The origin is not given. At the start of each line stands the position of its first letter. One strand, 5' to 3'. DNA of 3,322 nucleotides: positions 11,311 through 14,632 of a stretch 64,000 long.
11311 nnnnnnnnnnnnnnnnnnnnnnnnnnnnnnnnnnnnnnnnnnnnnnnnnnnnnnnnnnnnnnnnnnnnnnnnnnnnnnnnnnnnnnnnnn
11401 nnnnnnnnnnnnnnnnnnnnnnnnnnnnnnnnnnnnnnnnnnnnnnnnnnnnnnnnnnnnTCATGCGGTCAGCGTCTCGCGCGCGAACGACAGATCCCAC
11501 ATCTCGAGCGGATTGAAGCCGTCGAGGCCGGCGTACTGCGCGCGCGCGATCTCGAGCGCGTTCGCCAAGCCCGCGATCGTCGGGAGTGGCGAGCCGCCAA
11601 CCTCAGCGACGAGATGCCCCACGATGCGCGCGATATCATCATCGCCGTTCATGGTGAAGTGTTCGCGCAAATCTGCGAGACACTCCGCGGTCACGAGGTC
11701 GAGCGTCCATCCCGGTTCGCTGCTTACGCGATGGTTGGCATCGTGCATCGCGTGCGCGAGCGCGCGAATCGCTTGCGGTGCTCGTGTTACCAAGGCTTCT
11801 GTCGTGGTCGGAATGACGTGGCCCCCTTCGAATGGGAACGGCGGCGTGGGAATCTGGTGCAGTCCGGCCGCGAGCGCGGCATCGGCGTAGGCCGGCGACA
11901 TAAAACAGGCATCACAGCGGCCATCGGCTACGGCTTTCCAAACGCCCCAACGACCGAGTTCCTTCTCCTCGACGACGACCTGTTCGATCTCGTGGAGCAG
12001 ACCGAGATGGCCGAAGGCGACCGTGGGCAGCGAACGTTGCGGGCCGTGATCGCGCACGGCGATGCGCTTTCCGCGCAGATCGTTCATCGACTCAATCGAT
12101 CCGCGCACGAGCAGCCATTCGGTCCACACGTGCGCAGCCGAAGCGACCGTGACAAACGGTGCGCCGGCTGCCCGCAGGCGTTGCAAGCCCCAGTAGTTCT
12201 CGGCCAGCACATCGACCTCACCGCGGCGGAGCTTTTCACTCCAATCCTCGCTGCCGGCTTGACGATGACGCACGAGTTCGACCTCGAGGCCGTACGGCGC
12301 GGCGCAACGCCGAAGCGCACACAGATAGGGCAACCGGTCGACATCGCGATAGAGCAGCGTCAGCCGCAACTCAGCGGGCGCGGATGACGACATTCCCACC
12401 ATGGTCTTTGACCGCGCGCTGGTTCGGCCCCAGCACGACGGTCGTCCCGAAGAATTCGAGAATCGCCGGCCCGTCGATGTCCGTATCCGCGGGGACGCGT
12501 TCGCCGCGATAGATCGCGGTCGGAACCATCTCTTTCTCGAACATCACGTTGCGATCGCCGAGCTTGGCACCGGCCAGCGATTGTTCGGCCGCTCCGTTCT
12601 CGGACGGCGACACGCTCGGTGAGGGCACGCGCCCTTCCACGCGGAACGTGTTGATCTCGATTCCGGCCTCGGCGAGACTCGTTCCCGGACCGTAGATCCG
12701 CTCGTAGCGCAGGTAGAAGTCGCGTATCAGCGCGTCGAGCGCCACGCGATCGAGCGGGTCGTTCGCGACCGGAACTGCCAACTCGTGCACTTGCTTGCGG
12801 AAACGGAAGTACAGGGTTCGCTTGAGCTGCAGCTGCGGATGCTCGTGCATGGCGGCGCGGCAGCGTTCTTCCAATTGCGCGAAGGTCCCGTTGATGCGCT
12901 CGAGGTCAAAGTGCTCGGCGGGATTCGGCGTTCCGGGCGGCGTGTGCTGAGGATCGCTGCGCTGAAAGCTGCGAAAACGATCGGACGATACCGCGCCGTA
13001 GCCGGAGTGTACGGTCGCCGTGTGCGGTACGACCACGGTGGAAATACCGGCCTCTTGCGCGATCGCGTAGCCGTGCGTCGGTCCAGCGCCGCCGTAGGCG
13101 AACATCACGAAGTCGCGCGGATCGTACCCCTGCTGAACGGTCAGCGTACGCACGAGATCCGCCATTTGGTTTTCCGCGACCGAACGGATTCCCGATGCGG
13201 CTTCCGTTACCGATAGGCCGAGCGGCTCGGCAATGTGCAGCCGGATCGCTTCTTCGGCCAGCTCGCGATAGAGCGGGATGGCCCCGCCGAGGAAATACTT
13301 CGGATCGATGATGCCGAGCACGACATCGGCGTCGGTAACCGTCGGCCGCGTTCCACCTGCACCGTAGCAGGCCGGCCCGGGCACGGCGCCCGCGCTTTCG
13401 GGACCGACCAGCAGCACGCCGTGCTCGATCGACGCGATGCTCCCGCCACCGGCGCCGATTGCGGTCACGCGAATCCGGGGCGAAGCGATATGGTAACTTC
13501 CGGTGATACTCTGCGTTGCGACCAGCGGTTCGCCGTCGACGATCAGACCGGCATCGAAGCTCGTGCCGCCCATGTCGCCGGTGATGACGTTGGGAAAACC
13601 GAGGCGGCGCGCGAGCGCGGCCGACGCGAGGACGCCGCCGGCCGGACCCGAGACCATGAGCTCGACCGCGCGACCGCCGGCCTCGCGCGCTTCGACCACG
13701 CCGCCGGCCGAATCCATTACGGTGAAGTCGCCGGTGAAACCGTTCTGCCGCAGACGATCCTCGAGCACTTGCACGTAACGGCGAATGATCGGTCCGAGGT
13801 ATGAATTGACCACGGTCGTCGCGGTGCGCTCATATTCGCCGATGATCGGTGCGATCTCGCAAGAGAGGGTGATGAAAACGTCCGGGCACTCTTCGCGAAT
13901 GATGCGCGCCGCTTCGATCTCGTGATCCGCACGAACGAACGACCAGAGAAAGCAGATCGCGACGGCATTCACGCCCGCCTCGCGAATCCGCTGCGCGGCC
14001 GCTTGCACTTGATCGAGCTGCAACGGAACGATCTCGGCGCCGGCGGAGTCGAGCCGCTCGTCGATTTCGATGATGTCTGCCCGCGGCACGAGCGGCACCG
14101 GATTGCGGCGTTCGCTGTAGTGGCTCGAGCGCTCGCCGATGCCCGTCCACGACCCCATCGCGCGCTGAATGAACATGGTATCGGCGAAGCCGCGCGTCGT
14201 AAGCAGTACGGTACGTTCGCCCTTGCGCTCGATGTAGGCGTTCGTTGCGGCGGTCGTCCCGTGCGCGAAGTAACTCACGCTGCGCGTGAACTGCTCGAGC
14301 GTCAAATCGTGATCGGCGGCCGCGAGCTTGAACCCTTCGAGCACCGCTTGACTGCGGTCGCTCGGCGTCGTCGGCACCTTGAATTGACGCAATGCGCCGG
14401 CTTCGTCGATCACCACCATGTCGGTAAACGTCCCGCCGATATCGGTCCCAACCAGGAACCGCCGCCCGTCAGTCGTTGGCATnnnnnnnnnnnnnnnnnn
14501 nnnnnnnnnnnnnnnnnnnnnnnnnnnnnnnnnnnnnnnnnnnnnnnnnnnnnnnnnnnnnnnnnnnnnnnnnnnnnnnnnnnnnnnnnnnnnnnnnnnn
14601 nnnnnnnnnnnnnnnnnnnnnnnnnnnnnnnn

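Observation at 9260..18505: Six-gene operon: SBP / HyuB-gamma / SIP flavin reductase / HyuA / leaderless PBP-fold protein / HyuB-gamma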

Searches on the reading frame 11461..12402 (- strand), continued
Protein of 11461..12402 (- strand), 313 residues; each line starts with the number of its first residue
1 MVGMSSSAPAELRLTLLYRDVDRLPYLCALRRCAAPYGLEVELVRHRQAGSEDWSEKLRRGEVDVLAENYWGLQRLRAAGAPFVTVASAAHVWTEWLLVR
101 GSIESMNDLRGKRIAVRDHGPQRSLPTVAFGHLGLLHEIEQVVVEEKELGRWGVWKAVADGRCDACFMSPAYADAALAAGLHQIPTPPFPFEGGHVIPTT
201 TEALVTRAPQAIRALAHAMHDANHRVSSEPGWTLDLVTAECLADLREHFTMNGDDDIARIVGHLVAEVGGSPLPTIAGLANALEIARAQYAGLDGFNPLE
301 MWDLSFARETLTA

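Call 58: search_protein_families(library=pfam, proteins=[P0423, P0299, P0307, P0315, P0334, P0375, P0385], max_evalue=0.001)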
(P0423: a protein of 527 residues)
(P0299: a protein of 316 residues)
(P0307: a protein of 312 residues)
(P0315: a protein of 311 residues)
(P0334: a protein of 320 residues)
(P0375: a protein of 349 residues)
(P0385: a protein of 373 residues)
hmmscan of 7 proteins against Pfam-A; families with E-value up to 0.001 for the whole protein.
P0423 (527 aa): 1 family
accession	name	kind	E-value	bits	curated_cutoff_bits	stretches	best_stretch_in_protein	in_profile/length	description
PF09084.16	NMT1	-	3.5e-11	43.9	20.5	1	15-220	5-215/216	NMT1/THI5 like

P0299 (316 aa): 0 families

P0307 (312 aa): 1 family
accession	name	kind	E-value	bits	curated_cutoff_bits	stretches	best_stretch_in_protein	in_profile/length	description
PF09084.16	NMT1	-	9.4e-08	32.6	20.5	1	24-212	18-210/216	NMT1/THI5 like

P0315 (311 aa): 0 families

P0334 (320 aa): 1 family
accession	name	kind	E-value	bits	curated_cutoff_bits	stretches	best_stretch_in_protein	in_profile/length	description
PF09084.16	NMT1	-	0.00047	20.6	20.5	0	27-146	13-131/216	NMT1/THI5 like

P0375 (349 aa): 3 families
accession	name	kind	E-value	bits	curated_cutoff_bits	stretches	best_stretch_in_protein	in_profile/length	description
PF09084.16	NMT1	-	4.8e-24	85.9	20.5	1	60-262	9-214/216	NMT1/THI5 like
PF13379.11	NMT1_2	-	8.4e-19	68.8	24.7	1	41-272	5-251/252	NMT1-like family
PF12974.12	Phosphonate-bd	-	5.3e-08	33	27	1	59-282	16-239/242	ABC transporter, phosphonate, periplasmic substrate-binding protein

P0385 (373 aa): 3 families
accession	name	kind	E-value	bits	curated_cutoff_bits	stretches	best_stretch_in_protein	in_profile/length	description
PF13379.11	NMT1_2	-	6e-20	72.6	24.7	1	61-280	4-240/252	NMT1-like family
PF09084.16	NMT1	-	1.7e-19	71.1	20.5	1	77-282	5-214/216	NMT1/THI5 like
PF12974.12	Phosphonate-bd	-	1.4e-06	28.3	27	1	92-274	28-213/242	ABC transporter, phosphonate, periplasmic substrate-binding protein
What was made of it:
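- Tried and rejected: P0423 carries only an NMT1 domain (call 58).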

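Call 66: find_encoding_contigs(protein=P0041, flank=10000, max_places=1)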
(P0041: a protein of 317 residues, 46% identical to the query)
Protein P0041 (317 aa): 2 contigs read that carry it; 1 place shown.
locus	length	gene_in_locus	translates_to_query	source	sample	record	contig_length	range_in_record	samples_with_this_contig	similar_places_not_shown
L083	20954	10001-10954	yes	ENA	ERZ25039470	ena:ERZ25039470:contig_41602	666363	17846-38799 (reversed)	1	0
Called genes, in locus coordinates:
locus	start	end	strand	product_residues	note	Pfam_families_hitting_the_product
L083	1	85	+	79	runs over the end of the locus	PF07690:MFS_1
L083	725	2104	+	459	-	PF17853:GGDEF_2, PF13556:HTH_30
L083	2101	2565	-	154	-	PF13404:HTH_AsnC-type, PF13412:HTH_24, PF01037:AsnC_trans_reg, PF22482:AsnC_trans_reg_3 (weak)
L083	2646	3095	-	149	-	PF13404:HTH_AsnC-type, PF13412:HTH_24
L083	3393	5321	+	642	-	PF02538:Hydantoinase_B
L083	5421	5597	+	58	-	-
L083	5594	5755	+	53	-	PF05378:Hydant_A_N (weak)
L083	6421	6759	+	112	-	PF01968:Hydantoinase_A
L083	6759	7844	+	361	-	PF01968:Hydantoinase_A, PF19278:Hydant_A_C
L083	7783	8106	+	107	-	-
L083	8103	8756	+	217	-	PF02900:LigB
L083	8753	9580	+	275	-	PF00561:Abhydrolase_1, PF12697:Abhydrolase_6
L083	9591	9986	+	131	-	PF01042:Ribonuc_L-PSP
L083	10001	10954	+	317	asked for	PF09084:NMT1 (weak)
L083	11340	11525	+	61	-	-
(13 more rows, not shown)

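Call 67: find_encoding_contigs(protein=P0031, flank=10000, max_places=1)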
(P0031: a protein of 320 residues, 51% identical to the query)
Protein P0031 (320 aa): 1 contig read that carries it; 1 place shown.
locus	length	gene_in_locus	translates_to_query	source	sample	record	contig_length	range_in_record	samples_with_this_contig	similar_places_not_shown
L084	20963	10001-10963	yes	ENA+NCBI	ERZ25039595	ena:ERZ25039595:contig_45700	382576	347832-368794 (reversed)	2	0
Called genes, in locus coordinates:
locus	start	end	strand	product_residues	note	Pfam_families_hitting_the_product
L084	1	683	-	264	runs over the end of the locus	PF00005:ABC_tran, PF13304:AAA_21 (faint)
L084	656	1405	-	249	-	PF00528:BPD_transp_1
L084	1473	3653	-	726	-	PF02538:Hydantoinase_B, PF08882:Acetone_carb_G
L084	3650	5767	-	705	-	PF05378:Hydant_A_N, PF01968:Hydantoinase_A, PF19278:Hydant_A_C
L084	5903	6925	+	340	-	PF09084:NMT1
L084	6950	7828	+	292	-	PF00561:Abhydrolase_1, PF12146:Hydrolase_4, PF12697:Abhydrolase_6, PF03096:Ndr (faint)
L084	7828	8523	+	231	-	-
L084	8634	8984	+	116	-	PF01042:Ribonuc_L-PSP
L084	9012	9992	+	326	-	PF02900:LigB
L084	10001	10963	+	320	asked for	PF09084:NMT1 (weak)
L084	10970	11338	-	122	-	-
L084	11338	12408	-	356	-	PF25852:DUF6242_C (faint), PF13088:BNR_2 (faint), PF14870:PSII_BNR (faint), PF02012:BNR (faint), PF15902:Sortilin-Vps10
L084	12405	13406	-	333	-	PF09084:NMT1, PF12974:Phosphonate-bd (faint)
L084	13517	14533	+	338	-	PF09084:NMT1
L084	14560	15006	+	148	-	PF00903:Glyoxalase, PF22677:Ble-like_N (weak)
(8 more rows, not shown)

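Call 71: search_protein_families(library=pfam, proteins=[L034:4030-6117:-, L034:6209-7600:-, L034:7482-8729:+, L034:8755-9813:+, L034:13799-15427:-, L052:5484-6599:+, L052:6695-7717:+, L052:8682-9839:+, L052:10752-11816:+, L048:3552-5678:+], max_evalue=0.0001)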
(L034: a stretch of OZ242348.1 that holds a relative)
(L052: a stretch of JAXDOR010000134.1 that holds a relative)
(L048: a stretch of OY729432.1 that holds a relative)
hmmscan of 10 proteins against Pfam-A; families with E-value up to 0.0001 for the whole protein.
L034:4030-6117:- (695 aa): 1 family
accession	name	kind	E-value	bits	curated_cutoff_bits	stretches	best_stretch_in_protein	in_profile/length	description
PF01970.21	TctA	-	7.9e-95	318.4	28.9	1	20-438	3-423/423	Tripartite tricarboxylate transporter TctA family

L034:6209-7600:- (463 aa): 0 families

L034:7482-8729:+ (415 aa): 0 families

L034:8755-9813:+ (352 aa): 0 families

L034:13799-15427:- (542 aa): 1 family
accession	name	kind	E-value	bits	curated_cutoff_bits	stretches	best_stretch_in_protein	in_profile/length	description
PF01268.25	FTHFS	-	4e-217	722.3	27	1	3-542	11-555/556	Formate--tetrahydrofolate ligase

L052:5484-6599:+ (371 aa): 4 families
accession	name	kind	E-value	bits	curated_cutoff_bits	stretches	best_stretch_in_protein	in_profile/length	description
PF13416.11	SBP_bac_8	-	6.8e-15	56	27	1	65-329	4-267/279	Bacterial extracellular solute-binding protein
PF13531.11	SBP_bac_11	-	2.8e-11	44.1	25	1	173-316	90-223/227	Bacterial extracellular solute-binding protein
PF01547.30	SBP_bac_1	-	1.2e-10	42.3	26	1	58-310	9-305/307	Bacterial extracellular solute-binding protein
PF13343.11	SBP_bac_6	-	1.9e-06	28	24.6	0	143-221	48-125/245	Bacterial extracellular solute-binding protein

L052:6695-7717:+ (340 aa): 4 families
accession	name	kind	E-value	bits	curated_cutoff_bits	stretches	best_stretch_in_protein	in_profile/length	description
PF13416.11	SBP_bac_8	-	9.5e-14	52.3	27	1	30-294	4-267/279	Bacterial extracellular solute-binding protein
PF01547.30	SBP_bac_1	-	3.5e-12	47.4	26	1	24-275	10-305/307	Bacterial extracellular solute-binding protein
PF13531.11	SBP_bac_11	-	6.9e-08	33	25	1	26-281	14-223/227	Bacterial extracellular solute-binding protein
PF13343.11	SBP_bac_6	-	6.3e-06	26.3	24.6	1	72-288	17-219/245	Bacterial extracellular solute-binding protein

L052:8682-9839:+ (385 aa): 3 families
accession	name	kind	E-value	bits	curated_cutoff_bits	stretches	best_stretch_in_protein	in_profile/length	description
PF13531.11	SBP_bac_11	-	2e-11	44.5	25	1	59-327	2-222/227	Bacterial extracellular solute-binding protein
PF01547.30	SBP_bac_1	-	6.4e-09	36.6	26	1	71-322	11-305/307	Bacterial extracellular solute-binding protein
PF13416.11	SBP_bac_8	-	1e-06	29.2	27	1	77-341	5-267/279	Bacterial extracellular solute-binding protein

L052:10752-11816:+ (354 aa): 0 families

L048:3552-5678:+ (708 aa): 4 families
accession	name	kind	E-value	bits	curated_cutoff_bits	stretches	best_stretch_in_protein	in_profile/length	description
PF00176.29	SNF2-rel_dom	-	2.1e-44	152.2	24.9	1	261-519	15-288/290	SNF2-related domain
PF00271.37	Helicase_C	-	2.3e-20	73.3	23.5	1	532-640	7-110/110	Helicase conserved C-terminal domain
PF04851.21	ResIII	-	5.6e-10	39.8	22.5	1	257-411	4-163/164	Type III restriction enzyme, res subunit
PF00270.35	DEAD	-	2.9e-07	30.8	26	1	259-415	2-165/167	DEAD/DEAH box helicase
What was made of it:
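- Tried and rejected: These were uninformative (call 71).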

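Call 73: find_encoding_contigs(protein=P0001, flank=10000, max_places=1)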
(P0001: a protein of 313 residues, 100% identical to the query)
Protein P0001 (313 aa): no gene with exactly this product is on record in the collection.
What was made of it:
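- Tried and rejected: It found nothing (call 73).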

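Call 74: find_encoding_contigs(protein=P0005, flank=10000, max_places=2)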
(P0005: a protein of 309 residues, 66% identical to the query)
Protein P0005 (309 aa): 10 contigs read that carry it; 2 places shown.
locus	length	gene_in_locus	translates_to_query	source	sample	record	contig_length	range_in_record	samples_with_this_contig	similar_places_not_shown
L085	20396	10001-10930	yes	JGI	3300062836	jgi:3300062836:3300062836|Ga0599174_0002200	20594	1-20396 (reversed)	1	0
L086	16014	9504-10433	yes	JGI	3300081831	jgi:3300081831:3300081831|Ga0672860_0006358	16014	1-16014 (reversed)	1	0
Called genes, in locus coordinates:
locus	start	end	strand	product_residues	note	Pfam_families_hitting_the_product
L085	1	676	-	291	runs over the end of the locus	?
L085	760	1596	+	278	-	PF00528:BPD_transp_1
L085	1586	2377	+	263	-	PF00005:ABC_tran, PF13304:AAA_21 (faint)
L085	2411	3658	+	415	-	PF02900:LigB, PF07746:LigA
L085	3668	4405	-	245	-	-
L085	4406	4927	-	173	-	PF07883:Cupin_2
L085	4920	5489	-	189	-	PF02627:CMD (weak)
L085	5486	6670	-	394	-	PF13458:Peripla_BP_6, PF01094:ANF_receptor (faint)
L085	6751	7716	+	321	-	PF00126:HTH_1, PF03466:LysR_substrate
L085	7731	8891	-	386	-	PF00355:Rieske, PF19301:LigXa_C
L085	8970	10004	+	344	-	PF09084:NMT1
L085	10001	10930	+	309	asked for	PF09084:NMT1 (faint)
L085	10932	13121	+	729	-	PF02538:Hydantoinase_B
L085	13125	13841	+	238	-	PF00596:Aldolase_II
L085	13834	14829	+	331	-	-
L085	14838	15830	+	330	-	PF13714:PEP_mutase, PF00463:ICL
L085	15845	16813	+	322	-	PF13379:NMT1_2, PF09084:NMT1, PF12974:Phosphonate-bd (weak)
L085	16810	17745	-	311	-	PF13379:NMT1_2, PF04069:OpuAC, PF09084:NMT1, PF12974:Phosphonate-bd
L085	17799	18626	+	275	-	PF09339:HTH_IclR, PF01614:IclR_C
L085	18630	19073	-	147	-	PF01243:PNPOx_N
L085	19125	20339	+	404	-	PF00355:Rieske, PF19301:LigXa_C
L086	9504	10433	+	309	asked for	PF09084:NMT1 (faint)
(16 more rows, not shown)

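Call 85: search_dna_similar(query=window:11461-12402:-, collection=plasmids, mode=protein, max_evalue=0.00001, max_rows=15)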
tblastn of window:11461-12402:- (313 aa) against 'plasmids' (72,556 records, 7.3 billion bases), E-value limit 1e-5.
No match.

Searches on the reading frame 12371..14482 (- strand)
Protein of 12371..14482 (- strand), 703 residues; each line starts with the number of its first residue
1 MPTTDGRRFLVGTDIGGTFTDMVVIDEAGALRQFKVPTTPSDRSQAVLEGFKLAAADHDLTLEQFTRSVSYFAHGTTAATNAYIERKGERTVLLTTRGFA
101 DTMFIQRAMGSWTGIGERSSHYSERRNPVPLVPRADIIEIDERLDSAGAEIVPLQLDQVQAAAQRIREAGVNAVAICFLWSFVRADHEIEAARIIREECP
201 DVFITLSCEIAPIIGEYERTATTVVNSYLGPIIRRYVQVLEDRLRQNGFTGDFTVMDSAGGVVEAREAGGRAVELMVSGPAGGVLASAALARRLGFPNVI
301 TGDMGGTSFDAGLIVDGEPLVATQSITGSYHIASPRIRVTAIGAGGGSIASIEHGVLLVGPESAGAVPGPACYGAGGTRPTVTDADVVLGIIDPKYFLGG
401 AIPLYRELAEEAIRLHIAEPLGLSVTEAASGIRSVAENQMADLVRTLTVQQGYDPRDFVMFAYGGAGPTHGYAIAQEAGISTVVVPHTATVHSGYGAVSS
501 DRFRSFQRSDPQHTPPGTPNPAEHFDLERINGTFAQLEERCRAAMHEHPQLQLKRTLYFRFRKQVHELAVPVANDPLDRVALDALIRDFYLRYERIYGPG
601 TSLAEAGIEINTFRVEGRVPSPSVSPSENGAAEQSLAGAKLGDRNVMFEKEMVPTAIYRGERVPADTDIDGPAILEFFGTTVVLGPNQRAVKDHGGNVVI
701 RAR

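Call 4: search_protein_families(library=pfam, proteins=[window:12374-14482:-], max_evalue=0.01)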
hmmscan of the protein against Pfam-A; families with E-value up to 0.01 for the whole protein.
seq(703 aa): 3 families
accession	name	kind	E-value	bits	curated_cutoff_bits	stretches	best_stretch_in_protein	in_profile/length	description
PF01968.24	Hydantoinase_A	-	1.5e-90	303.8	22.9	1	219-500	1-285/291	Hydantoinase/oxoprolinase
PF05378.19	Hydant_A_N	-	1.5e-43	149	25.2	1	11-199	2-176/176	Hydantoinase/oxoprolinase N-terminal region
PF19278.4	Hydant_A_C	-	1.9e-14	54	21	1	545-693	33-183/193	Hydantoinase/oxoprolinase C-terminal domain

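Call 5: search_protein_families(library=ncbifam, proteins=[window:12374-14482:-], max_evalue=0.01)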
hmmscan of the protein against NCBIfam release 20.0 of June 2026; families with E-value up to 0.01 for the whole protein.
seq(703 aa): 3 families
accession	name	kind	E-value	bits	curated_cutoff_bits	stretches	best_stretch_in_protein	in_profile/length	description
NF050156.1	CapLactmsAlpCapA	equivalog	3.7e-163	544.4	1000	1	10-700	2-685/689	caprolactamase subunit alpha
NF042975.2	AcphenoCarb_ApcC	equivalog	1.4e-109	367.4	1500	1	13-694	13-703/733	acetophenone carboxylase subunit gamma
NF042960.1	AcphenoCarb_ApcA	equivalog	4.3e-64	216.9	1250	2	158-507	125-478/658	acetophenone carboxylase subunit alpha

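Call 68: search_solved_structures(query=window:12371-14482:-, max_evalue=0.001)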
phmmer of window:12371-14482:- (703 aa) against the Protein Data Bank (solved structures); distinct sequences matched with E-value up to 0.001: 6.
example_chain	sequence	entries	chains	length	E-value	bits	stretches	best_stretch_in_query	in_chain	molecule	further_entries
6yra_A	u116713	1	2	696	5.2e-113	382.1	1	8-693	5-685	5-oxoprolinase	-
5l9w_B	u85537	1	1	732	5.8e-106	358.8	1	11-700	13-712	Acetophenone carboxylase gamma subunit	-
7hk5_A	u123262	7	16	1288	1.1e-104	354.5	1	11-701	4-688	N-methylhydantoinase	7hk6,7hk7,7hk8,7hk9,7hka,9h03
5svb_B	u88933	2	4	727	1e-86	295.2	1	10-684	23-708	Acetone carboxylase beta subunit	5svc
5m45_B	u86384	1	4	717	4.4e-86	293.1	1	10-684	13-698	Acetone carboxylase beta subunit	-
5l9w_b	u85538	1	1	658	4.3e-55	190.7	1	146-508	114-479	Acetophenone carboxylase alpha subunit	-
